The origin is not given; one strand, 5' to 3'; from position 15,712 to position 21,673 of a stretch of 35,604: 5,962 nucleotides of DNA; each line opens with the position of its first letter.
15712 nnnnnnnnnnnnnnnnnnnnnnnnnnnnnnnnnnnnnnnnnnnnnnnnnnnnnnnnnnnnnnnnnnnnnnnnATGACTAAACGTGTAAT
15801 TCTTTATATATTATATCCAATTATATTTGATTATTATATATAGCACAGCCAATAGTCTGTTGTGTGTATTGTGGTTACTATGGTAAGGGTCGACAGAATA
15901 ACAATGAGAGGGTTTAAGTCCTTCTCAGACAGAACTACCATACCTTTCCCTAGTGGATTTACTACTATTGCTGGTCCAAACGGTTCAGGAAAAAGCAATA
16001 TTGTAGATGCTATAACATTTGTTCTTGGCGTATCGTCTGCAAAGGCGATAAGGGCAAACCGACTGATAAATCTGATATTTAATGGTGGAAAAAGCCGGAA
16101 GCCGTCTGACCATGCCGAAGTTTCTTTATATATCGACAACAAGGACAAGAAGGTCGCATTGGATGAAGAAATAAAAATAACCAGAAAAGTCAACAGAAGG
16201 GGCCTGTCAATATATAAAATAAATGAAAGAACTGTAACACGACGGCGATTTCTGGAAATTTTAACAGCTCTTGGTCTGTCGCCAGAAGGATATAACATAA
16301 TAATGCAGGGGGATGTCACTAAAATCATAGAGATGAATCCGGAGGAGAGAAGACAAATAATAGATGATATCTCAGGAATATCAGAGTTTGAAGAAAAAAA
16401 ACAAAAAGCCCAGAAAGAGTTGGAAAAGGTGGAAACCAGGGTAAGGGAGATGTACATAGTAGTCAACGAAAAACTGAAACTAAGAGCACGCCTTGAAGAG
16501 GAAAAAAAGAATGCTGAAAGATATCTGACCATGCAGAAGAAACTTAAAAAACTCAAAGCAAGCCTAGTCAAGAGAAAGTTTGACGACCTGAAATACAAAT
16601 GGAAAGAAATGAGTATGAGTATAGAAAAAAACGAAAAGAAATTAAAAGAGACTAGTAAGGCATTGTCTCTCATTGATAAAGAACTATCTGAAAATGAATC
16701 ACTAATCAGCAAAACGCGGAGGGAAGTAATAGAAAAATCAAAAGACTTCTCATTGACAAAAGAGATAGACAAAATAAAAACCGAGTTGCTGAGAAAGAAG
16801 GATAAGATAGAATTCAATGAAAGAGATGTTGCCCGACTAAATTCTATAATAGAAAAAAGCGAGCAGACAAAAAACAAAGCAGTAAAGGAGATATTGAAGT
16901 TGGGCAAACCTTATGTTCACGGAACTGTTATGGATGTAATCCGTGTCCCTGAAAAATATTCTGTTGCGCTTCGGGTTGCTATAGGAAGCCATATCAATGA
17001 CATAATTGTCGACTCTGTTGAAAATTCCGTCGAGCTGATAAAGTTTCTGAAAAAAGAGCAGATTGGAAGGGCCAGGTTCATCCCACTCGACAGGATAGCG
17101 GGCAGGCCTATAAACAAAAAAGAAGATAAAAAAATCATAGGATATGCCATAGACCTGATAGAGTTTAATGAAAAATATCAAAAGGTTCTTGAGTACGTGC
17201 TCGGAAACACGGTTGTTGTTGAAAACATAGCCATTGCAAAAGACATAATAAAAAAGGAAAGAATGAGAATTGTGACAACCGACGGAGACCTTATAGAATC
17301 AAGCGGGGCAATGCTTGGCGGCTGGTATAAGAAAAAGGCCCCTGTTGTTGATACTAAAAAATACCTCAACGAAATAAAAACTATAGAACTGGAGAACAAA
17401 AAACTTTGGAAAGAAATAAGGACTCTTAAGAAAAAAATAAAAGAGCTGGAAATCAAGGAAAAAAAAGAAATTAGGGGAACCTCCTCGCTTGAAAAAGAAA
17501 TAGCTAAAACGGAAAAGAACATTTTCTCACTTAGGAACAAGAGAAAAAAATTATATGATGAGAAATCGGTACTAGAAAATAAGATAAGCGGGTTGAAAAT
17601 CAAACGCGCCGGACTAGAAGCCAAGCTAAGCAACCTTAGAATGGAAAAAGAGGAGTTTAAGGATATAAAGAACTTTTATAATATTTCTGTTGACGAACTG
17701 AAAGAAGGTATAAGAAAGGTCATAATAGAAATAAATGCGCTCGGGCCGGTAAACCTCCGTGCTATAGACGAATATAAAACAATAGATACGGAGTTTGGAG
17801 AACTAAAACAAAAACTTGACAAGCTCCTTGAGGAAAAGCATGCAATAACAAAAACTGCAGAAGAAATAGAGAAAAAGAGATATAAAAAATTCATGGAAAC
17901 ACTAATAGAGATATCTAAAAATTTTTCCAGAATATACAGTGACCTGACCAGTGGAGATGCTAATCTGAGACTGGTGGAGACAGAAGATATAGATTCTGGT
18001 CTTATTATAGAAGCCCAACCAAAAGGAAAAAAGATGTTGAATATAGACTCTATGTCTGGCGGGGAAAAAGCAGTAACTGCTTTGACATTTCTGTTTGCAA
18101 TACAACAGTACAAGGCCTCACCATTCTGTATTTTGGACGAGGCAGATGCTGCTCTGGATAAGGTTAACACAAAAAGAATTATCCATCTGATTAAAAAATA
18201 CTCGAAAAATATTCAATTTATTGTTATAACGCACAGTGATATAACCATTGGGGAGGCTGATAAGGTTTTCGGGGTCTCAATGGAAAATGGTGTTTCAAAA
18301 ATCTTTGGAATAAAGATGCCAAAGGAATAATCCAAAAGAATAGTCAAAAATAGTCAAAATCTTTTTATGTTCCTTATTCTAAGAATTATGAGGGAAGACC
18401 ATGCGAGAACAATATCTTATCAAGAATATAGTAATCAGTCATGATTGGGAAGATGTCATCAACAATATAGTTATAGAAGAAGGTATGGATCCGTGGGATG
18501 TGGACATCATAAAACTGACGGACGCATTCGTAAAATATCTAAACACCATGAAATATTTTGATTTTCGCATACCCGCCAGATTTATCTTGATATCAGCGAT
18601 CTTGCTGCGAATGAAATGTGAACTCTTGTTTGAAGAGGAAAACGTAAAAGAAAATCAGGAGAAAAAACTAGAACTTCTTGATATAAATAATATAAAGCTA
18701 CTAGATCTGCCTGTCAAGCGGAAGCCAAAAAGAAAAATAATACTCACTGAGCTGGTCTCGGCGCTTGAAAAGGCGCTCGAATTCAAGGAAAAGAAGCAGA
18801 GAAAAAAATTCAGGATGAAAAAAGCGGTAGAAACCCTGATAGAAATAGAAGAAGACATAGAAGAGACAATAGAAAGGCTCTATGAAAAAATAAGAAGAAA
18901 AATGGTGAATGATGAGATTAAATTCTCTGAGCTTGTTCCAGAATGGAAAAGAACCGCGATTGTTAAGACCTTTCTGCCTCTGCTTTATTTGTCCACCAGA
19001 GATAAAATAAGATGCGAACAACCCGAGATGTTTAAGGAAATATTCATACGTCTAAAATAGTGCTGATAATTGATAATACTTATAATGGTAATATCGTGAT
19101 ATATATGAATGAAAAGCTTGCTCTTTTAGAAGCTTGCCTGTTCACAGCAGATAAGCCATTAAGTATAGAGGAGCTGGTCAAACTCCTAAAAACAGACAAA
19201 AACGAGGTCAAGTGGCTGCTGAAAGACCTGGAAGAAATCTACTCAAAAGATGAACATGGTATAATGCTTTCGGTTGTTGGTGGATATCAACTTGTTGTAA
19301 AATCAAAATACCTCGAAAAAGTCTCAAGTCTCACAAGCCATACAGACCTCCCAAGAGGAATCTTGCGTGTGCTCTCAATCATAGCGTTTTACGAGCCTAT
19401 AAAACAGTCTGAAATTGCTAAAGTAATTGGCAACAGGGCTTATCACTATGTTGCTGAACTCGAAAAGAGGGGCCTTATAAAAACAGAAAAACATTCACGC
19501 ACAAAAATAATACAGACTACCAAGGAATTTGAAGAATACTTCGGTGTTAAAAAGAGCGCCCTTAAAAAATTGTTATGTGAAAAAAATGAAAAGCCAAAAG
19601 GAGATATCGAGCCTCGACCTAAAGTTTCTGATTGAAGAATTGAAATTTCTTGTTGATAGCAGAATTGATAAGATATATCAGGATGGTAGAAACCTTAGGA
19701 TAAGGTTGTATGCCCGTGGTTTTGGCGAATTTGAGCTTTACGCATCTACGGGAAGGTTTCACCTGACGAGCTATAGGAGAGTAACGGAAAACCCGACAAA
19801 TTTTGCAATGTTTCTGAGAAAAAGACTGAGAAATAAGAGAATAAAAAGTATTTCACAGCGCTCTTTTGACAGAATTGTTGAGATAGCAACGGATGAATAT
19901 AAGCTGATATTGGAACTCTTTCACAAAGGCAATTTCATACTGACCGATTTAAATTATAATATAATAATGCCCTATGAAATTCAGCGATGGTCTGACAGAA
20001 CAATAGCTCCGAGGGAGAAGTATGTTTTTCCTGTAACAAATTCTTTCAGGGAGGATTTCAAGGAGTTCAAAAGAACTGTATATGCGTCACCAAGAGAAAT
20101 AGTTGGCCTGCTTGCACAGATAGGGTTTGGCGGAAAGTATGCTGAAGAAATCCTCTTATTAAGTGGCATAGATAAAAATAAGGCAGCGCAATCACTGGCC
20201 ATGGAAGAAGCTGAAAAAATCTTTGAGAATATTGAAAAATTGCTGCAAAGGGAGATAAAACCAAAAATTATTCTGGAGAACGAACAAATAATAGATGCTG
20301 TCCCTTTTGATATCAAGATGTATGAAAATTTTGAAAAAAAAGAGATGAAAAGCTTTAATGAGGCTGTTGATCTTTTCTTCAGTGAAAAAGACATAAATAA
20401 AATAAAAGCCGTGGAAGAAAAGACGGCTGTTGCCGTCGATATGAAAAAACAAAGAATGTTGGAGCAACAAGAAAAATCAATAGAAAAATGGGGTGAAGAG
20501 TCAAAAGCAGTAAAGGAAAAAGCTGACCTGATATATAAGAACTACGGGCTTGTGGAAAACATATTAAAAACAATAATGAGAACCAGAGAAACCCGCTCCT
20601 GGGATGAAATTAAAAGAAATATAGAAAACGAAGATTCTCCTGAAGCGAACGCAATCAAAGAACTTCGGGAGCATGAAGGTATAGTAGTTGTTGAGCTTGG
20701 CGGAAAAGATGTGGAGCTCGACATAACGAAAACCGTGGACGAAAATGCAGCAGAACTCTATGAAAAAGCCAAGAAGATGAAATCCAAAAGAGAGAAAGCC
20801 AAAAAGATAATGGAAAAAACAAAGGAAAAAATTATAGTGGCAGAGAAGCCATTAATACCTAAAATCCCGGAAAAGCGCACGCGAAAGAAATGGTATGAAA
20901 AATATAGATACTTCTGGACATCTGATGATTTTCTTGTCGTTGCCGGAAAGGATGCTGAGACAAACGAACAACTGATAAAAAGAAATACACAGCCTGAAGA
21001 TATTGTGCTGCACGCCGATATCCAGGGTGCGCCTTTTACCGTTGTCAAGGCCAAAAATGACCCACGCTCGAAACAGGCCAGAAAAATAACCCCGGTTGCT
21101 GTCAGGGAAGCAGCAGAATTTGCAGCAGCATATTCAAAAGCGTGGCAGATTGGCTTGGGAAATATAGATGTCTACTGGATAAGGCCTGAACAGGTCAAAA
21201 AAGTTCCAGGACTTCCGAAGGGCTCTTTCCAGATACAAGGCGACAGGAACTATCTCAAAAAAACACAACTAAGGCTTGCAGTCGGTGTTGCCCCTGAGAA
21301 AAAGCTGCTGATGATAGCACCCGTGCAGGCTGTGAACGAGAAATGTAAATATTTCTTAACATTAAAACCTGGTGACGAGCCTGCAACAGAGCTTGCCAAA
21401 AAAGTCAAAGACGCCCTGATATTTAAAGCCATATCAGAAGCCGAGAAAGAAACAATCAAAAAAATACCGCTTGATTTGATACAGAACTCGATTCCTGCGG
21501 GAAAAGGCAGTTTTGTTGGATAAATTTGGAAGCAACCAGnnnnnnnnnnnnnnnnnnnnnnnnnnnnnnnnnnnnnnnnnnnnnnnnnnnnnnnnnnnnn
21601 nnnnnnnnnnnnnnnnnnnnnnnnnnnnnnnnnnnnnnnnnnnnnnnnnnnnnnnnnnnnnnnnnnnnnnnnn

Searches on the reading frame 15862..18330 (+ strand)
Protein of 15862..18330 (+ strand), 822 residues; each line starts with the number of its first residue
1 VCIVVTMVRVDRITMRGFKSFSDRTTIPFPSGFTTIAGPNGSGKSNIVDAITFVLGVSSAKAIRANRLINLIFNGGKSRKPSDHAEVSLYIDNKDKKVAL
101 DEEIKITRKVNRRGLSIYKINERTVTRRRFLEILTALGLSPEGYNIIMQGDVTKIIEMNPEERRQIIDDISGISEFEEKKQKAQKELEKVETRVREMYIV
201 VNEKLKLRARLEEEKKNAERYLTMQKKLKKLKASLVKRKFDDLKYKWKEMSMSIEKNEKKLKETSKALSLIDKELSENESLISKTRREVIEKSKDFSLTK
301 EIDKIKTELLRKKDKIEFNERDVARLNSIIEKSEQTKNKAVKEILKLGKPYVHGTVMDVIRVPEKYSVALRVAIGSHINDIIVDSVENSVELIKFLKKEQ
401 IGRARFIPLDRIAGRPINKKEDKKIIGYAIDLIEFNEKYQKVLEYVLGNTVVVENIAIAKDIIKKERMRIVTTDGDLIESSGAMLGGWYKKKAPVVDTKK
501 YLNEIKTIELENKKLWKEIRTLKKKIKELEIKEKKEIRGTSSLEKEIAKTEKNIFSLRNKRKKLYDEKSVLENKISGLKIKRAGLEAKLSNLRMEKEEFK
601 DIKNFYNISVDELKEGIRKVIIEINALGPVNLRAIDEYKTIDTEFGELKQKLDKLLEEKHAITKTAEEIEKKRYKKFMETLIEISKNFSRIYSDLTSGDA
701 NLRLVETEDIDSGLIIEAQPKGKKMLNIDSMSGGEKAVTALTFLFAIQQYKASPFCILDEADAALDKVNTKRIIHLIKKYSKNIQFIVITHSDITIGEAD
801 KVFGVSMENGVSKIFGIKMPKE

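Call 87: search_protein_families(library=pfam, proteins=[window:15862-18330:+], max_evalue=0.00001)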
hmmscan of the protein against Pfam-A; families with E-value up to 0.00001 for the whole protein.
window:15862-18330:+ (822 aa): 6 families
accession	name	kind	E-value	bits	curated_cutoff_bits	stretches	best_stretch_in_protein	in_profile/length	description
PF02463.25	SMC_N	-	3.5e-66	223.2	40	1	10-812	2-219/220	RecF/RecN/SMC N terminal domain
PF06470.18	SMC_hinge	-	4e-33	114.7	22.5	1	350-462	2-115/116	SMC proteins Flexible Hinge Domain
PF13304.12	AAA_21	-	5.9e-13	50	27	1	666-793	189-300/304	AAA domain, putative AbiEii toxin, Type IV TA system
PF13476.12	AAA_23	-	2.2e-11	45.2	27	1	12-275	1-200/201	AAA domain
PF13175.12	AAA_15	-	2.9e-11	44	32.1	1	11-344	4-286/374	AAA ATPase domain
PF13555.12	AAA_29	-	9.1e-08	32.2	27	1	15-57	6-48/61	P-loop containing region of AAA domain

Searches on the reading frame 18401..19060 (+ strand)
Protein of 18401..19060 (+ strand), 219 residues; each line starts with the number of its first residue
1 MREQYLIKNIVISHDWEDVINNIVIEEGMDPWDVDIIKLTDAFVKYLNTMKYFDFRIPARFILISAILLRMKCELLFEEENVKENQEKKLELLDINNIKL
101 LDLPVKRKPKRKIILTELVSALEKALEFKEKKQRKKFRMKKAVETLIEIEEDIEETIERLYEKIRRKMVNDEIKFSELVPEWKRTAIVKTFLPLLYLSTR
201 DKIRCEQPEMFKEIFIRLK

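Call 87: search_protein_families(library=pfam, proteins=[window:18401-19060:+], max_evalue=0.00001)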
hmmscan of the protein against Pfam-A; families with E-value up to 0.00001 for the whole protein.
window:18401-19060:+ (219 aa): 1 family
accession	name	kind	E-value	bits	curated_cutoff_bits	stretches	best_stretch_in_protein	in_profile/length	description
PF02616.19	SMC_ScpA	-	1.3e-19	71.6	24.6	2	24-97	2-76/232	Segregation and condensation protein ScpA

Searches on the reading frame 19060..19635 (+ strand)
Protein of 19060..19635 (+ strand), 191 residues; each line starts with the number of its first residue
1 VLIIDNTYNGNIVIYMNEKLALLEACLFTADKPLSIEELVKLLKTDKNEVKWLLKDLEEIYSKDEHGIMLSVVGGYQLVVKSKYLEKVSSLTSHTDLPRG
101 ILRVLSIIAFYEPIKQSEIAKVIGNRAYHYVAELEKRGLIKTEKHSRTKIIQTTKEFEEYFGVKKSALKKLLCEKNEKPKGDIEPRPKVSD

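Call 87: search_protein_families(library=pfam, proteins=[window:19060-19635:+], max_evalue=0.00001)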
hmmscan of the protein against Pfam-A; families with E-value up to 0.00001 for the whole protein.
window:19060-19635:+ (191 aa): 1 family
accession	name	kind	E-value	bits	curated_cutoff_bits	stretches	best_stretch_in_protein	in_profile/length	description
PF04079.22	SMC_ScpB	-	2.3e-33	115.5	27.4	1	22-166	2-155/160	Segregation and condensation complex subunit ScpB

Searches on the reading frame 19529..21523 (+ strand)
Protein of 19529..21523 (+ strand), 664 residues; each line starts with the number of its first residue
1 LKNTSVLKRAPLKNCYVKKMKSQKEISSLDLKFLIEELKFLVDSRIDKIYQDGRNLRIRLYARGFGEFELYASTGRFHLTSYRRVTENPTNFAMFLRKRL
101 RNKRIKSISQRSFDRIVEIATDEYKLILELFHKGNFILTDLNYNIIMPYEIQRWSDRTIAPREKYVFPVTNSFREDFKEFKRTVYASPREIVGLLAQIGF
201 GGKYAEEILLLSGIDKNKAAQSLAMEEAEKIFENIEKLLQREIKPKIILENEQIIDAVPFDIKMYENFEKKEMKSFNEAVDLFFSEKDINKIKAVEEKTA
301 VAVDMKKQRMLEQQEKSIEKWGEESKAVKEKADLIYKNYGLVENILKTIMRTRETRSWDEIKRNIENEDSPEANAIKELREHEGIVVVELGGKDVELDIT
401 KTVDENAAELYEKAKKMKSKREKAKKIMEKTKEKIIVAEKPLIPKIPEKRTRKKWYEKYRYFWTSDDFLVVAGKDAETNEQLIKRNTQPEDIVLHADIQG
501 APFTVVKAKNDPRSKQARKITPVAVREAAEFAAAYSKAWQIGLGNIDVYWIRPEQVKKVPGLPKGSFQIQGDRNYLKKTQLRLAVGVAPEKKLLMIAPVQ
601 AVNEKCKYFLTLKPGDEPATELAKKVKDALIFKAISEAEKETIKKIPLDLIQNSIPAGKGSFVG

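Call 87: search_protein_families(library=pfam, proteins=[window:19529-21523:+], max_evalue=0.00001)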
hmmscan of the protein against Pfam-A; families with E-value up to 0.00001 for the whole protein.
window:19529-21523:+ (664 aa): 3 families
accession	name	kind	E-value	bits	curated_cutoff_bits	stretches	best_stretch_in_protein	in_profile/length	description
PF05833.16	NFACT_N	-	2.3e-54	185.3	31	1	29-439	3-415/456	NFACT N-terminal and middle domains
PF05670.18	NFACT-R_1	-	1.1e-27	97.2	29.8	1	458-571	1-112/112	NFACT protein RNA binding domain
PF06831.19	H2TH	-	8.8e-06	26.1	34.7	0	198-244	37-83/93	Formamidopyrimidine-DNA glycosylase H2TH domain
